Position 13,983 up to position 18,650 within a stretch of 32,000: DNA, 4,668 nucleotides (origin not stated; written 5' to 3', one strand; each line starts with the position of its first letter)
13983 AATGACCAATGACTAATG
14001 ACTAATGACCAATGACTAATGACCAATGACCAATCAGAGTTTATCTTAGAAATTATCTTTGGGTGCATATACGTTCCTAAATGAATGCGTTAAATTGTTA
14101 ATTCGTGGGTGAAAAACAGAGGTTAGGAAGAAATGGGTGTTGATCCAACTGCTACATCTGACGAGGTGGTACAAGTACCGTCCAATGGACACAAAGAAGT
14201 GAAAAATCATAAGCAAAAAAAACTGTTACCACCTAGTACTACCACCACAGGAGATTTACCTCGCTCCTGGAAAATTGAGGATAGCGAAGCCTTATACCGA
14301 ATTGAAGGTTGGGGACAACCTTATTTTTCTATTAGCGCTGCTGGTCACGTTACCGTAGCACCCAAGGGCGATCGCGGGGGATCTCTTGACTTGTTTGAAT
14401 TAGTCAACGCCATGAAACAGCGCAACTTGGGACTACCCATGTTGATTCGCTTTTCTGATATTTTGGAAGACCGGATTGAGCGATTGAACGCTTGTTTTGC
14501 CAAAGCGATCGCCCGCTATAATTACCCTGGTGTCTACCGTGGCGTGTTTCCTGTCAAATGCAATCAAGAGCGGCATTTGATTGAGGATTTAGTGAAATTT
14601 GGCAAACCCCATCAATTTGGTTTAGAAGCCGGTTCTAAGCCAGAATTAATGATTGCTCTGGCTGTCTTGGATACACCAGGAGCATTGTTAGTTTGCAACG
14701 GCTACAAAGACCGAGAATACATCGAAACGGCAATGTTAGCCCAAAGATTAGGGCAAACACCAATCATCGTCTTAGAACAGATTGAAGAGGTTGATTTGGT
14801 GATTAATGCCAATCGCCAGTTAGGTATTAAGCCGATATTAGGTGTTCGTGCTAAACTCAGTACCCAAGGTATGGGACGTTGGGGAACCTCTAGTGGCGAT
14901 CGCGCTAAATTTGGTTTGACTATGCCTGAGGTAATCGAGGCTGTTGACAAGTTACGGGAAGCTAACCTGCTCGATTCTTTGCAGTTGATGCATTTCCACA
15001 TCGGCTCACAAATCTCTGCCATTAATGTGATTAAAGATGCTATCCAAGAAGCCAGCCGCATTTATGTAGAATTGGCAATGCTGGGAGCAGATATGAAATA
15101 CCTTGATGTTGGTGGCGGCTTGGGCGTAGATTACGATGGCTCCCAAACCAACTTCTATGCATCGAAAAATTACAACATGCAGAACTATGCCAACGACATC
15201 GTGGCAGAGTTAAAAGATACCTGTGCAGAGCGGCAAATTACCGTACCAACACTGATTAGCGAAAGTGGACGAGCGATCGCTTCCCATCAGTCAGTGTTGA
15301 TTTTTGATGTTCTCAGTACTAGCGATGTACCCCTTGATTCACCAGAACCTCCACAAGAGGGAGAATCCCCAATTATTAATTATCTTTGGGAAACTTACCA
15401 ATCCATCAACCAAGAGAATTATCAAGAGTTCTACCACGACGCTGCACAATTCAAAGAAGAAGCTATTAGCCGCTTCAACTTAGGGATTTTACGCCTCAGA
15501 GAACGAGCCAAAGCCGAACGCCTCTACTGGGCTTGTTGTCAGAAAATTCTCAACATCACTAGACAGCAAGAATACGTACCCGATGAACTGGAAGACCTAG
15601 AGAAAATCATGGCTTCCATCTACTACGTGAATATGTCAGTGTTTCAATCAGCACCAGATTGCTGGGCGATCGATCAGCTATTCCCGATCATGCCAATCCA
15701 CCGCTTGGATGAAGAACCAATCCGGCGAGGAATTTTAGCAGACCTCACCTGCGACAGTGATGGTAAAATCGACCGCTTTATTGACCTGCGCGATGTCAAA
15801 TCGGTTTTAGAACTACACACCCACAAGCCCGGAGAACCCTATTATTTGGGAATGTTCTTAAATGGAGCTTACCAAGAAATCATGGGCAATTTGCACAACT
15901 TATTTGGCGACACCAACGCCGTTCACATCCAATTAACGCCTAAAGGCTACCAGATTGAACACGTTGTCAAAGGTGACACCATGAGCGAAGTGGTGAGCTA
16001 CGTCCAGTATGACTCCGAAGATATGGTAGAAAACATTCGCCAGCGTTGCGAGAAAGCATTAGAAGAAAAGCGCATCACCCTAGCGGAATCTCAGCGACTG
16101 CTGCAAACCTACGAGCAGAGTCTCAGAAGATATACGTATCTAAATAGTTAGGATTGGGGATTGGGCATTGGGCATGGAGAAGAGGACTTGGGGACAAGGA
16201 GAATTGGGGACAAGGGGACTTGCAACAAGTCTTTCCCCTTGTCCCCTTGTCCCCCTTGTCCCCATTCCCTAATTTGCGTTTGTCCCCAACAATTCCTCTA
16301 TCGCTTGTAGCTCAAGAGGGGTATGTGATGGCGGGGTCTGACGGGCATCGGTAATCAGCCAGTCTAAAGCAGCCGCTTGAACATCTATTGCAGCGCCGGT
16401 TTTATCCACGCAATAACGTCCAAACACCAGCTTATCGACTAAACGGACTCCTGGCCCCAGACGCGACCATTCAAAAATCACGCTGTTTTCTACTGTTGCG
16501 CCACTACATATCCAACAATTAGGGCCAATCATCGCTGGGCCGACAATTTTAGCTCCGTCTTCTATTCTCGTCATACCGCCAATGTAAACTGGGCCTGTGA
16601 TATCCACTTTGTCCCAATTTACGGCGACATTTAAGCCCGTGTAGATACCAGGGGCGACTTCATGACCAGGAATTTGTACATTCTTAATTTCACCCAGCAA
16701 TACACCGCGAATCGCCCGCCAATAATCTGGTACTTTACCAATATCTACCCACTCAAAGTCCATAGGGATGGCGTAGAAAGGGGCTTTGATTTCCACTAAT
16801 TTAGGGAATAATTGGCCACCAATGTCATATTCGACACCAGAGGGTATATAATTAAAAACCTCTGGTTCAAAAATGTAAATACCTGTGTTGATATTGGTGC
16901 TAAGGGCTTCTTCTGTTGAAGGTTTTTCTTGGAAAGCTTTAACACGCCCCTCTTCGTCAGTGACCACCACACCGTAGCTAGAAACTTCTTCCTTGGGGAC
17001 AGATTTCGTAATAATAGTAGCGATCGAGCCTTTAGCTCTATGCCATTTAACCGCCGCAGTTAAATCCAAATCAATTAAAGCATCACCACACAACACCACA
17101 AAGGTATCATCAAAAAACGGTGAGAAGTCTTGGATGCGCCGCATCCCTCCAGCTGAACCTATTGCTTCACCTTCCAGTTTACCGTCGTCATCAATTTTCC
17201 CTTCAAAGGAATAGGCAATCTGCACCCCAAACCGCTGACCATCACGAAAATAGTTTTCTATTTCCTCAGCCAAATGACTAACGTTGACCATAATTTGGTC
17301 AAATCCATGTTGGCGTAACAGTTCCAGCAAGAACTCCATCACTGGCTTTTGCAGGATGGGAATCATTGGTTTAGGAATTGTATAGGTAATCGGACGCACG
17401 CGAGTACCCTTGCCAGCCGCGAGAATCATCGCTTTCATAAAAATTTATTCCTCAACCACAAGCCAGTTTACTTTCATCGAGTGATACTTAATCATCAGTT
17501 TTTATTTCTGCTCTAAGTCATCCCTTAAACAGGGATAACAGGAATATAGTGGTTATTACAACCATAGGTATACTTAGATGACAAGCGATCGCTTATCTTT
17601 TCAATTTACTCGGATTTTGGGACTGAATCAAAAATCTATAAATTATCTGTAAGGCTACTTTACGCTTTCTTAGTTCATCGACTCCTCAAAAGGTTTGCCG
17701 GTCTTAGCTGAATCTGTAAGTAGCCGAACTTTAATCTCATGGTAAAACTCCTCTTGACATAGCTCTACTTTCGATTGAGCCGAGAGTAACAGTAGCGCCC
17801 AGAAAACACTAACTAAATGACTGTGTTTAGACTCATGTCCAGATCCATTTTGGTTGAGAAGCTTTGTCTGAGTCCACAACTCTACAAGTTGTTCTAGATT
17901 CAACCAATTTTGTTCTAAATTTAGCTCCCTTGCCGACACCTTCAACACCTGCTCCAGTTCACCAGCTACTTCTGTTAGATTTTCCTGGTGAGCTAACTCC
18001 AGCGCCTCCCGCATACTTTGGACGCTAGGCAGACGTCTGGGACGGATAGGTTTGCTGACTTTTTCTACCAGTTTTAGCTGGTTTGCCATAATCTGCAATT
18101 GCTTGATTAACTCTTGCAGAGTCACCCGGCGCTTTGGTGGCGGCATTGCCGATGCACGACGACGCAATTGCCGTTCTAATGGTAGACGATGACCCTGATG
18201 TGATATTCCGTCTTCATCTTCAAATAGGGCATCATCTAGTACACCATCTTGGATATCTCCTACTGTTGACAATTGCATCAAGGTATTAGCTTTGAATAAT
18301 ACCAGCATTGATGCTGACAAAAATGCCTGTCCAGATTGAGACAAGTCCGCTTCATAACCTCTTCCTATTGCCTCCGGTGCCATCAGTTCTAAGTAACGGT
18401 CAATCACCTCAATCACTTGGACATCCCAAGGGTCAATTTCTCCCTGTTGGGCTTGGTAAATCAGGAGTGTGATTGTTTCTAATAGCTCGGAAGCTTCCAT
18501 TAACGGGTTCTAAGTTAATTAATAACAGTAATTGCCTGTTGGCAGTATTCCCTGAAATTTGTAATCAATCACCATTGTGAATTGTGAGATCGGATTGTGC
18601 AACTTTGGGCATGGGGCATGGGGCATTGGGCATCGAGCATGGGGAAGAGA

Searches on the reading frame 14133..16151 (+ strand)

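Call 78: search_protein_families(library=pfam, proteins=[window:14133-16151:+], max_evalue=0.001)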
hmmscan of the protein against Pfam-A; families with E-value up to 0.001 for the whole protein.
window:14133-16151:+ (672 aa): 3 families
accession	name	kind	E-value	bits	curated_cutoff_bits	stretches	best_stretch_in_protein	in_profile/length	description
PF02784.22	Orn_Arg_deC_N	-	4.2e-41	141.4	23.4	1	134-383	17-246/247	Pyridoxal-dependent decarboxylase, pyridoxal binding domain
PF17810.6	Arg_decarb_HB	-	5e-27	94.5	23.3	1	409-490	2-84/84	Arginine decarboxylase helical bundle domain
PF17944.6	Arg_decarbox_C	-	6.7e-15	55.8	23.3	1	617-670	1-51/51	Arginine decarboxylase C-terminal helical extension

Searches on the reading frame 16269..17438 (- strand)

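Call 78: search_protein_families(library=pfam, proteins=[window:16269-17438:-], max_evalue=0.001)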
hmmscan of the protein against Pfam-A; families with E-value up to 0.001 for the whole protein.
window:16269-17438:- (389 aa): 4 families
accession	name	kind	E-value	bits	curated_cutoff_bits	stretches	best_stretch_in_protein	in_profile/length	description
PF00483.29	NTP_transferase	-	1.6e-57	195.3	21.2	1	2-244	1-240/245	Nucleotidyl transferase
PF12804.13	NTP_transf_3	-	2.1e-08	35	27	1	3-74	1-62/160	MobA-like NTP transferase domain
PF00132.30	Hexapep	-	2.4e-06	27.4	27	1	284-317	2-35/36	Bacterial transferase hexapeptide (six repeats)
PF25084.1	LbH_EIF2B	-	3.5e-05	24.2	54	1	265-338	4-75/105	EIF2B subunit epsilon LbH domain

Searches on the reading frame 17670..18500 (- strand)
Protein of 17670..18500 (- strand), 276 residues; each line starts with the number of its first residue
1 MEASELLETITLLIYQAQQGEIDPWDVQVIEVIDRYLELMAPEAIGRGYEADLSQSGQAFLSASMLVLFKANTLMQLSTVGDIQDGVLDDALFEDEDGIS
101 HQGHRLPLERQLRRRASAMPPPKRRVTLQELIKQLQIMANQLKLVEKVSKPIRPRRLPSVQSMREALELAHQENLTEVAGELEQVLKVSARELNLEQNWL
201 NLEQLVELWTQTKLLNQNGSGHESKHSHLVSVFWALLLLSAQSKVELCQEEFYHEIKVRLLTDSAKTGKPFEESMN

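Call 79: search_protein_families(library=pfam, proteins=[window:17670-18500:-], max_evalue=0.001)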
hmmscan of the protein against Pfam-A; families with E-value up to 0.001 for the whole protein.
window:17670-18500:- (276 aa): 1 family
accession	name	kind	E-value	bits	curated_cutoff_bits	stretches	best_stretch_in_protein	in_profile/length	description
PF02616.19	SMC_ScpA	-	1.6e-29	104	24.6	1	18-260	3-231/232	Segregation and condensation protein ScpA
